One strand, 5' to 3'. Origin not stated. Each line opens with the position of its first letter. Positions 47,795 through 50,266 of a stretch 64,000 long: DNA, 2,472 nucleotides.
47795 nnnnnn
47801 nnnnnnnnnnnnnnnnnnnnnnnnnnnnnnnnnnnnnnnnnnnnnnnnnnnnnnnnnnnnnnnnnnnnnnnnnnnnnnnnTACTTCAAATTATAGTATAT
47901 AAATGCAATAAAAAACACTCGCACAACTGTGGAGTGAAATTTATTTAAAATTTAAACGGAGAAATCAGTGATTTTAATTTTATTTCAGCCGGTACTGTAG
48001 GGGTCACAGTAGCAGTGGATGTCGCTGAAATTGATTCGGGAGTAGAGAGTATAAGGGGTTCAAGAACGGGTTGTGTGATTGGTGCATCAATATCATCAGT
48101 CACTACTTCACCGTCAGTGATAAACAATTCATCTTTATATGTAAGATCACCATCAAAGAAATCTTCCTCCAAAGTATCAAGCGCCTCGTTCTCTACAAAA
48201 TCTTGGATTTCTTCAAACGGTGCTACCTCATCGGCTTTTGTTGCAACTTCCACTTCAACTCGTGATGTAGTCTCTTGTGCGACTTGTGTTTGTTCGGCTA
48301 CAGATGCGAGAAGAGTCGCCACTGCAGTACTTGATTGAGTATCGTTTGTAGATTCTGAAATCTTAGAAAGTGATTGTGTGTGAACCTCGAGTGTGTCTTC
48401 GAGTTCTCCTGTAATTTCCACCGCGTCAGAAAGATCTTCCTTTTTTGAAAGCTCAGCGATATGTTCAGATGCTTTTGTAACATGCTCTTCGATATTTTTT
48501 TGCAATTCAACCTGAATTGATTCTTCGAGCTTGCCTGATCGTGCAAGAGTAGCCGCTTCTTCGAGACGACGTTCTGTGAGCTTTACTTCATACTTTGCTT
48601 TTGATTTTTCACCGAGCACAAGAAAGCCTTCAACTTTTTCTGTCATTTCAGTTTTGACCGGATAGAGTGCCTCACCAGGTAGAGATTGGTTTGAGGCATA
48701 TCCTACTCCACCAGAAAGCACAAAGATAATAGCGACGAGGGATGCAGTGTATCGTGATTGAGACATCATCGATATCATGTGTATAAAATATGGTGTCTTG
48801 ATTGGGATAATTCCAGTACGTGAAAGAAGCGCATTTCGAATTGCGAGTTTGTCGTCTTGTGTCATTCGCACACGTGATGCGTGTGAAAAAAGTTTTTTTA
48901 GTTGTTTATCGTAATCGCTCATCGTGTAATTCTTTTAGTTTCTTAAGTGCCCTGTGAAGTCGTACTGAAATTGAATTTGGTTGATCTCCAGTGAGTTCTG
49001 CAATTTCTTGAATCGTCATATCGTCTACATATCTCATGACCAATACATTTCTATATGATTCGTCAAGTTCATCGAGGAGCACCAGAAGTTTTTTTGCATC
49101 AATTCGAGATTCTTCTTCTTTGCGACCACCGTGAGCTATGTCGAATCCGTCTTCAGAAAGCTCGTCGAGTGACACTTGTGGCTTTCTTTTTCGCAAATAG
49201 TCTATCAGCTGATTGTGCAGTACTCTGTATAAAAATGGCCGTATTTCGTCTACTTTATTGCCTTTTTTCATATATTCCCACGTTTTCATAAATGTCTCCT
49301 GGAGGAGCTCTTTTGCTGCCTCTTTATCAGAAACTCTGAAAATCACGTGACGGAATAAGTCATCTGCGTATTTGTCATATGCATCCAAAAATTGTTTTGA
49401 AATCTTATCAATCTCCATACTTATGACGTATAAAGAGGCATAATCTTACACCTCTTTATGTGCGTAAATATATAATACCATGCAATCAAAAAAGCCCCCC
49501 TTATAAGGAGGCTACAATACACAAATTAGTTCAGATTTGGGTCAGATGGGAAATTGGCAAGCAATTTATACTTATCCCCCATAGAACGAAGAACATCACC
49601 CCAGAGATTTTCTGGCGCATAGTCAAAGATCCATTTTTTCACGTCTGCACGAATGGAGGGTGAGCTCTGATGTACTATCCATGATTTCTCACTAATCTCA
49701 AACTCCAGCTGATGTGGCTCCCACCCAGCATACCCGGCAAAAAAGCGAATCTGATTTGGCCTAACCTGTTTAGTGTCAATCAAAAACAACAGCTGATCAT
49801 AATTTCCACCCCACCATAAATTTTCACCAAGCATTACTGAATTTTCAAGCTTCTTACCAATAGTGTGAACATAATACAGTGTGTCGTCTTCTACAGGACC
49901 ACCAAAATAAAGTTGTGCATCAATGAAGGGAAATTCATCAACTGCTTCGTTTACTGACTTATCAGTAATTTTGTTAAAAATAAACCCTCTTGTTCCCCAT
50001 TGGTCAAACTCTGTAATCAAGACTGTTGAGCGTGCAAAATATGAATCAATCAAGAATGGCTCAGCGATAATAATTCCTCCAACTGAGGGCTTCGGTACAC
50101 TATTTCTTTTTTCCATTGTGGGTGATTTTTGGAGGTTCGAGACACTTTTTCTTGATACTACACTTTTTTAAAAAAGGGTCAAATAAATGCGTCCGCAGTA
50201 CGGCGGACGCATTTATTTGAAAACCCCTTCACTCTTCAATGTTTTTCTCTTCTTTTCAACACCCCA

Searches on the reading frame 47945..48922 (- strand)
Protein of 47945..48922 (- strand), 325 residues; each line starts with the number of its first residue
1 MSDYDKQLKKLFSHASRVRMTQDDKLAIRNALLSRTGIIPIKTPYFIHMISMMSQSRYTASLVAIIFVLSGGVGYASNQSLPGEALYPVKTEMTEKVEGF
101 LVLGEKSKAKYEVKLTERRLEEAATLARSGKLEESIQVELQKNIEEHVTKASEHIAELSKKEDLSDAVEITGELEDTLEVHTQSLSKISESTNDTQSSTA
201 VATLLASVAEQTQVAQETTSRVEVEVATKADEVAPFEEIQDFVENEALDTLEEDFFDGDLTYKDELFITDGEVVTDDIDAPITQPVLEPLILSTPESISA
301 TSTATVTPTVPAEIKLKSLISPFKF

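Call 20: search_protein_families(library=pfam, proteins=[window:47945-48922:-], max_evalue=0.01)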
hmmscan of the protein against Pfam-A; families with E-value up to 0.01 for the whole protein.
window:47945-48922:- (325 aa): 2 families
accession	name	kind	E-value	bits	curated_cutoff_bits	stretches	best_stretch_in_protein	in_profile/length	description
PF18915.5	DUF5667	-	8.1e-09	36.2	27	1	80-193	2-97/99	Domain of unknown function (DUF5667)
PF03477.21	ATP-cone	-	0.0089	17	25.8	1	211-254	31-74/88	ATP cone domain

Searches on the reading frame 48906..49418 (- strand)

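Call 20: search_protein_families(library=pfam, proteins=[window:48906-49418:-], max_evalue=0.01)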
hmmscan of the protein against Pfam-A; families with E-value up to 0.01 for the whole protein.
window:48906-49418:- (170 aa): 3 families
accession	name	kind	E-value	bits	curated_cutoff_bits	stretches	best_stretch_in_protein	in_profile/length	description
PF08281.18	Sigma70_r4_2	-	2.3e-14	53.2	25.7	1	110-161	3-54/54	Sigma-70, region 4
PF04542.20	Sigma70_r2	-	6.1e-11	42.4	24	1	14-79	2-69/71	Sigma-70 region 2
PF04545.22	Sigma70_r4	-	3.9e-10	39.5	24.1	1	114-163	1-50/50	Sigma-70, region 4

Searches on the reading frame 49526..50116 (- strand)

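Call 20: search_protein_families(library=pfam, proteins=[window:49526-50116:-], max_evalue=0.01)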
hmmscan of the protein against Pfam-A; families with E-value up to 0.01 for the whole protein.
window:49526-50116:- (196 aa): 1 family
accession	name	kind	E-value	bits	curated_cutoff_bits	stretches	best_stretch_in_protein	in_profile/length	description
PF02622.21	DUF179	-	2.4e-36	125.5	27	1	20-180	1-157/157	AlgH-like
